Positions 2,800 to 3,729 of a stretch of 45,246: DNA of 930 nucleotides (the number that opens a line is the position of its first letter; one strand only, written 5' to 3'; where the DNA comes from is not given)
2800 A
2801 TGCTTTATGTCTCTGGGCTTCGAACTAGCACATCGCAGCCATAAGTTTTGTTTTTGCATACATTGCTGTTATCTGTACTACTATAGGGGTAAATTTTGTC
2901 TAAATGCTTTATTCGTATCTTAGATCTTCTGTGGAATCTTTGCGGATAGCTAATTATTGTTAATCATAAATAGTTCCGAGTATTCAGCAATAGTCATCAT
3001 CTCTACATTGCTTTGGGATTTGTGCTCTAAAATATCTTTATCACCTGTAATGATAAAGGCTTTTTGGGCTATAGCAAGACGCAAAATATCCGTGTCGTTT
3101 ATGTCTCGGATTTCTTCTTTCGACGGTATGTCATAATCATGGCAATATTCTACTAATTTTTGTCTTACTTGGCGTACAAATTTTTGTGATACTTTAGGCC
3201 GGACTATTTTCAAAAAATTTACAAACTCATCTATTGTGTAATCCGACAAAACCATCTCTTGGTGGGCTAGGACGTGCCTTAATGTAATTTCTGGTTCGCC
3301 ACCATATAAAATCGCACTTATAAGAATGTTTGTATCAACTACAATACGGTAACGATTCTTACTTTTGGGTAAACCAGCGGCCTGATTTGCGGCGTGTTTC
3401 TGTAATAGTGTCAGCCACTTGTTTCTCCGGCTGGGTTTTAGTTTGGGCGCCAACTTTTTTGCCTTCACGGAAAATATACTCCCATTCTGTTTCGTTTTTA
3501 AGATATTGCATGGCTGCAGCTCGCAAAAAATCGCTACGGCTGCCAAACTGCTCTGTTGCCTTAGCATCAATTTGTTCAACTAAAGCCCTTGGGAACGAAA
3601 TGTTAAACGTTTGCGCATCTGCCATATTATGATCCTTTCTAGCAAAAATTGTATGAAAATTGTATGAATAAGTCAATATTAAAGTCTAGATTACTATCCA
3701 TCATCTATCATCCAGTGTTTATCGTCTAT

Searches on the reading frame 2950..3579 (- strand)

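Call 95: search_protein_families(library=pfam, proteins=[window:2950-3579:-], max_evalue=0.001)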
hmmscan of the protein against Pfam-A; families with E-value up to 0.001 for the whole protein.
window:2950-3579:- (209 aa): 4 families
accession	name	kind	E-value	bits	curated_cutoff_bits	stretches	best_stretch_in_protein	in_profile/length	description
PF13470.12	PIN_3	-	1.5e-09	39.1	27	1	78-182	1-115/115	PIN domain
PF10130.15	PIN_2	-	3.2e-06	27.8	22.4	1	80-185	1-117/133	PIN domain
PF01850.27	PIN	-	3.4e-06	28.1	23.6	1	79-184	1-115/120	PIN domain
PF18480.7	DUF5615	-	2.4e-05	24.6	23.8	1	130-185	9-60/110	Domain of unknown function (DUF5615)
